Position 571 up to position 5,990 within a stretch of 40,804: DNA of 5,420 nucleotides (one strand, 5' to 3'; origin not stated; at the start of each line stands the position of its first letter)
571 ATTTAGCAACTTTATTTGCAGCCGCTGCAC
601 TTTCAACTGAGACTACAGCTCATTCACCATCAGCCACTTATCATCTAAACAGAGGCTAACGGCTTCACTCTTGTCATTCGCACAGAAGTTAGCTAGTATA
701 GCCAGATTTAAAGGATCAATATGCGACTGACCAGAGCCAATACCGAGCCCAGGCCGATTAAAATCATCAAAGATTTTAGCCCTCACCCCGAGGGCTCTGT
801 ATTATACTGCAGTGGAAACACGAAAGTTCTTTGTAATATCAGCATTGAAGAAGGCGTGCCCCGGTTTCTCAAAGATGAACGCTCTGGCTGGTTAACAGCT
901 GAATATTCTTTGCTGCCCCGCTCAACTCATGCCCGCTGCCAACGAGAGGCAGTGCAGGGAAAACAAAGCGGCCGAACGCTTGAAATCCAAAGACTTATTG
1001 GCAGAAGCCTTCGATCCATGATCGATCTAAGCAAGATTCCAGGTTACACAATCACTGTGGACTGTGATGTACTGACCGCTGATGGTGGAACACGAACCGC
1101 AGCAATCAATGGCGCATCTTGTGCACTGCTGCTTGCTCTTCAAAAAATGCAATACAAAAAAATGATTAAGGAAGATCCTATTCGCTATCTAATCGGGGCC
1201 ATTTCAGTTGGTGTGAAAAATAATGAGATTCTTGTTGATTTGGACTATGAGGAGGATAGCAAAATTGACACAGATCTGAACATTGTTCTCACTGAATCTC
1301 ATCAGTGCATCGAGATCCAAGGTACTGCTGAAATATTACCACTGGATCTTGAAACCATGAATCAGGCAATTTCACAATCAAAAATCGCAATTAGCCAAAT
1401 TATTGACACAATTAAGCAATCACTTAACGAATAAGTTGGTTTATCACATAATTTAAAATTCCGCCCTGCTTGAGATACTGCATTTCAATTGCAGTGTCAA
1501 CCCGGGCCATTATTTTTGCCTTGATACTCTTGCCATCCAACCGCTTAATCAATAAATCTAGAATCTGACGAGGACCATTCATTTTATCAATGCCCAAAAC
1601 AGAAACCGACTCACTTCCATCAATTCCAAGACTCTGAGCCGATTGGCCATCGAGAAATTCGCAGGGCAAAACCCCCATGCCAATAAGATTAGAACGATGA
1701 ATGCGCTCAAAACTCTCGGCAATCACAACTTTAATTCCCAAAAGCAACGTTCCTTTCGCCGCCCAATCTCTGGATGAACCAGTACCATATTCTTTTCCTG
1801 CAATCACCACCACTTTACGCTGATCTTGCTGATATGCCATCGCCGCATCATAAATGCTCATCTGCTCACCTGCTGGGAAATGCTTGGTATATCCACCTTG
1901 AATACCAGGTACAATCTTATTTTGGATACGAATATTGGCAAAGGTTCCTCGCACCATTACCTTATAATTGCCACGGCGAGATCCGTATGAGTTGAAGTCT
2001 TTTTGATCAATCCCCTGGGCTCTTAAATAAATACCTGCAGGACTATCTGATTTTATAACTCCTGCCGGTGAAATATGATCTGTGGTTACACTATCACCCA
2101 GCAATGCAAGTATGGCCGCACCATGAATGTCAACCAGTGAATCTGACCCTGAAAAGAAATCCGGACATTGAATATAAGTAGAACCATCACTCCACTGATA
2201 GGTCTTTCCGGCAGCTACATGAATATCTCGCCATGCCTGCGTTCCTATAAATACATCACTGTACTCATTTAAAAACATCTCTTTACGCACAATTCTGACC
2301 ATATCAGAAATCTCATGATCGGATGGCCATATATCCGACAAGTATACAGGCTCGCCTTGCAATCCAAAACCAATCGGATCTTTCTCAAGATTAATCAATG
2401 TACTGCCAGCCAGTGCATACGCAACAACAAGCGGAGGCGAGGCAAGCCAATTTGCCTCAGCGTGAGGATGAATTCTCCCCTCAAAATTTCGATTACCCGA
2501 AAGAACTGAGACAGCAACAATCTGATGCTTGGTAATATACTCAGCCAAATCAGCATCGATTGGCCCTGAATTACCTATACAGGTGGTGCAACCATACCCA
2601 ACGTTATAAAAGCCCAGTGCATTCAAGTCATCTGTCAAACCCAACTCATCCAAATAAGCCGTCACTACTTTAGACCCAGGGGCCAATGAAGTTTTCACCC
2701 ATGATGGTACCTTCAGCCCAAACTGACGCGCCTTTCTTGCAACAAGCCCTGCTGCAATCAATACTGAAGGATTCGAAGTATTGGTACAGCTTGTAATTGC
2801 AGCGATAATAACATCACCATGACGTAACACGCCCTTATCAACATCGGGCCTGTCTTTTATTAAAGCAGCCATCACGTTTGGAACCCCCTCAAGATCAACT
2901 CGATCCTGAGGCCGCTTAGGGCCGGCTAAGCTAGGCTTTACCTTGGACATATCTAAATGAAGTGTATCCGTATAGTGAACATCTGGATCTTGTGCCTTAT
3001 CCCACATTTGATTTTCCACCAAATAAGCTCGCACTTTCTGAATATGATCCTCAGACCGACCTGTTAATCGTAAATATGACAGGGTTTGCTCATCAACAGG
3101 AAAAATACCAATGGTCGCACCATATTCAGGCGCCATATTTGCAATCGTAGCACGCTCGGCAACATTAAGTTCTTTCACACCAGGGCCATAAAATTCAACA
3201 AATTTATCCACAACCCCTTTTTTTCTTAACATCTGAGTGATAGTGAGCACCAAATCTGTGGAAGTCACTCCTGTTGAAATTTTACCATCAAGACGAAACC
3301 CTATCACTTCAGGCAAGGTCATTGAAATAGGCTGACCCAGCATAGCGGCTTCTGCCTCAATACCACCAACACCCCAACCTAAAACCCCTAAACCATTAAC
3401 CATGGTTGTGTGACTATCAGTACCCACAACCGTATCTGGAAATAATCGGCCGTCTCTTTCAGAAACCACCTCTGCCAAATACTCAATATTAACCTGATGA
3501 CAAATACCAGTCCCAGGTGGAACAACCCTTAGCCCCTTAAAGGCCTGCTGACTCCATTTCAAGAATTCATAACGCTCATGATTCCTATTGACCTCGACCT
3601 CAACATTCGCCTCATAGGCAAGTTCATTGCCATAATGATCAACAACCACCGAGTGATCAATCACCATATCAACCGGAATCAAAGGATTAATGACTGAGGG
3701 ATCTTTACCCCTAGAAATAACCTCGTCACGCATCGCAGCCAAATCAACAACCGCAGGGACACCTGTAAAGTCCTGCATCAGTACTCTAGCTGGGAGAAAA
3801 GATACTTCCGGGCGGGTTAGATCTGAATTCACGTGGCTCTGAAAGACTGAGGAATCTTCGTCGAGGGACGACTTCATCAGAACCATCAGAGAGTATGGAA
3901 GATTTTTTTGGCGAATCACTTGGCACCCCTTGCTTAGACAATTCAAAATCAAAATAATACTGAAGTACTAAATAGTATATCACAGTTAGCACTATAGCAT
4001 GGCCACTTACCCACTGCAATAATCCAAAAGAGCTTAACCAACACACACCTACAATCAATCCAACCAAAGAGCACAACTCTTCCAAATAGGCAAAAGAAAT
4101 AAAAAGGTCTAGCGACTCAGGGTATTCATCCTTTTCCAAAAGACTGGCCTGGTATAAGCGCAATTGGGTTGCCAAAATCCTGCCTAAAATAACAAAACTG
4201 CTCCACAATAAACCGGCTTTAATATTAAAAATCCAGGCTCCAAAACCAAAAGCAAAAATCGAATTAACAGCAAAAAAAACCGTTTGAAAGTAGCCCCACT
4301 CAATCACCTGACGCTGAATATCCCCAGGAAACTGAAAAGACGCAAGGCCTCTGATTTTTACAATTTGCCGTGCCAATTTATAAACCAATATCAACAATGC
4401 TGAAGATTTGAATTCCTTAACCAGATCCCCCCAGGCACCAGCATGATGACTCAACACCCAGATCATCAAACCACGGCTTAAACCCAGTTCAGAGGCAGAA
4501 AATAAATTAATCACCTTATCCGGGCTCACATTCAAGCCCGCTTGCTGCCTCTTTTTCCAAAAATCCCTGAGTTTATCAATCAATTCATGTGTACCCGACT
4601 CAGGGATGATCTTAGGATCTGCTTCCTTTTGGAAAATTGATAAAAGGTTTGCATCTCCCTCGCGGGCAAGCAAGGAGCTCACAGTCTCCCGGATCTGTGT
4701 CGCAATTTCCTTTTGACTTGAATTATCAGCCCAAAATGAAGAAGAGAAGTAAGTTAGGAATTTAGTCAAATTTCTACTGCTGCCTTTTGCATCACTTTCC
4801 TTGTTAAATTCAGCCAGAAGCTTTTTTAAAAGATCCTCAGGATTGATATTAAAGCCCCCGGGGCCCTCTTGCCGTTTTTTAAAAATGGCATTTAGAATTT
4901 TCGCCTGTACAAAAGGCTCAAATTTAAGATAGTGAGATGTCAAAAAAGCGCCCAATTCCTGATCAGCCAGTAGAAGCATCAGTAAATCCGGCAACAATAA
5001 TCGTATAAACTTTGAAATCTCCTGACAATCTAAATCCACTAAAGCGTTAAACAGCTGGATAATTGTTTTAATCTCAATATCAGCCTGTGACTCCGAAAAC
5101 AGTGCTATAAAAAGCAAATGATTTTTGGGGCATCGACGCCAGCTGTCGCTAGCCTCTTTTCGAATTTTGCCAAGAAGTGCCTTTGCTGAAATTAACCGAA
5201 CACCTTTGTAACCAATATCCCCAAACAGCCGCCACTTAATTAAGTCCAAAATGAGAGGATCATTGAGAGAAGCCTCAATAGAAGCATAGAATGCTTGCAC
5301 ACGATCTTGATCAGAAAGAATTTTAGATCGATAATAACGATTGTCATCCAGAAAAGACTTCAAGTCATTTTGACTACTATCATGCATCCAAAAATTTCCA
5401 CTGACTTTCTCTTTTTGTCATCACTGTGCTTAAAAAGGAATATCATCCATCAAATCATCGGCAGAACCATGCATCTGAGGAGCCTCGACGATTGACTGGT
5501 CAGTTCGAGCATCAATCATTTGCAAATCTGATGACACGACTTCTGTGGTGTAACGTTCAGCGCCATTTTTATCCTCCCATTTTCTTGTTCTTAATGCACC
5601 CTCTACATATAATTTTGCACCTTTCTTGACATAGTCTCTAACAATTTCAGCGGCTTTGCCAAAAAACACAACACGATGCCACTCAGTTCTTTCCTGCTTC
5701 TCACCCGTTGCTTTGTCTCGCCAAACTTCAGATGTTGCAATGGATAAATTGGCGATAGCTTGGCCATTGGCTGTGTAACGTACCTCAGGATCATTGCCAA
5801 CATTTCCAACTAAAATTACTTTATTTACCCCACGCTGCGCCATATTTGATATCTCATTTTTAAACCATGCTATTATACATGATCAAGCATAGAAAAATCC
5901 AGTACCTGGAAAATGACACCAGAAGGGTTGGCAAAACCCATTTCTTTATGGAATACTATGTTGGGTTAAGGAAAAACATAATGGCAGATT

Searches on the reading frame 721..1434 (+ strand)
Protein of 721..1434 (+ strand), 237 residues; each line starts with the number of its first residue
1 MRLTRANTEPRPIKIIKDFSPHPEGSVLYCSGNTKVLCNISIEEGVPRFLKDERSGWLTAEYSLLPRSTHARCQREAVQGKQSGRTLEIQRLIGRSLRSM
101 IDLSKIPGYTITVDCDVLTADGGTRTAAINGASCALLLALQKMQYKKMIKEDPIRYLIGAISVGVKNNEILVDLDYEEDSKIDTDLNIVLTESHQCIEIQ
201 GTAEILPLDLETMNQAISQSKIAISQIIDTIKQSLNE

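Call 8: search_protein_families(library=pfam, proteins=[window:721-1431:+], max_evalue=0.001)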
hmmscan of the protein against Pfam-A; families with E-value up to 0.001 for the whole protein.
window:721-1431:+ (237 aa): 2 families
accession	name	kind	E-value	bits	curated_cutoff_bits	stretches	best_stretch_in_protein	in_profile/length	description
PF01138.27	RNase_PH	-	2.6e-28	99.5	25.5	1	10-139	2-127/130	3' exoribonuclease family, domain 1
PF03725.20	RNase_PH_C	-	6.1e-12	45.8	20.8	1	157-221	2-65/67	3' exoribonuclease family, domain 2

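Call 31: find_encoding_contigs(protein=window:721-1434:+, flank=10000, max_places=3)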
Protein window:721-1434:+ (237 aa): 5 contigs read that carry it; 3 places shown.
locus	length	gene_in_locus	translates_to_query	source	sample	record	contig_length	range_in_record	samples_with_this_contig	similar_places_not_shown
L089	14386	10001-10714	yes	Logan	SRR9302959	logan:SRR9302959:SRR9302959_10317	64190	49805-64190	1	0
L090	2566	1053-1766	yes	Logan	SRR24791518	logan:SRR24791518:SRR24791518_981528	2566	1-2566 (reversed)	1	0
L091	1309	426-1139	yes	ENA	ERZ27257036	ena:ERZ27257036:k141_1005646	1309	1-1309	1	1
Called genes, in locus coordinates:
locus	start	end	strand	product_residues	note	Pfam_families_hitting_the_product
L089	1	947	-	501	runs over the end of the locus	PF03023:MurJ, PF13440:Polysacc_synt_3, PF01554:MatE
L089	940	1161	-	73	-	-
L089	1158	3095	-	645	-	PF01926:MMR_HSR1, PF02421:FeoB_N, PF07670:Gate, PF07664:FeoB_C (weak), PF07670:Gate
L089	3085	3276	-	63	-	-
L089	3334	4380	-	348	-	PF01743:PolyA_pol, PF12627:PolyA_pol_RNAbd (faint)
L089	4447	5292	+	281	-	PF00491:Arginase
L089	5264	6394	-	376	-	PF07992:Pyr_redox_2, PF18113:Rbx_binding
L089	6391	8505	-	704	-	PF13328:HD_4, PF01966:HD, PF04607:RelA_SpoT, PF02824:TGS, PF28438:RelA_RIS, PF13291:ACT_4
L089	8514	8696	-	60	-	PF01192:RNA_pol_Rpb6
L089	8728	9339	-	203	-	PF00625:Guanylate_kin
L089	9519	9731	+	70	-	-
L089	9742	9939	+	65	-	-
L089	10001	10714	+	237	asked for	PF01138:RNase_PH, PF03725:RNase_PH_C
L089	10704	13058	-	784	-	PF00330:Aconitase, PF00694:Aconitase_C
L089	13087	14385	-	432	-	?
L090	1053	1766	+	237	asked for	PF01138:RNase_PH, PF03725:RNase_PH_C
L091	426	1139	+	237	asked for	PF01138:RNase_PH, PF03725:RNase_PH_C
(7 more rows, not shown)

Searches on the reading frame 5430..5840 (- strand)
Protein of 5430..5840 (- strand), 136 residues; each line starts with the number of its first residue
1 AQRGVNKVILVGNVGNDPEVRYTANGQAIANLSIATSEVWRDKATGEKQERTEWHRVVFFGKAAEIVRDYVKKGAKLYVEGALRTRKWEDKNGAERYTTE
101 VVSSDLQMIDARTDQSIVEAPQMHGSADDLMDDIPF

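Call 8: search_protein_families(library=pfam, proteins=[window:5430-5840:-], max_evalue=0.001)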
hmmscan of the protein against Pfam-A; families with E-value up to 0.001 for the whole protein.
window:5430-5840:- (136 aa): 1 family
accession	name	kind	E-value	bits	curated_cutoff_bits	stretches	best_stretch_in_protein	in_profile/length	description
PF00436.31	SSB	-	6.1e-39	132.7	26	1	5-108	1-103/104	Single-strand binding protein family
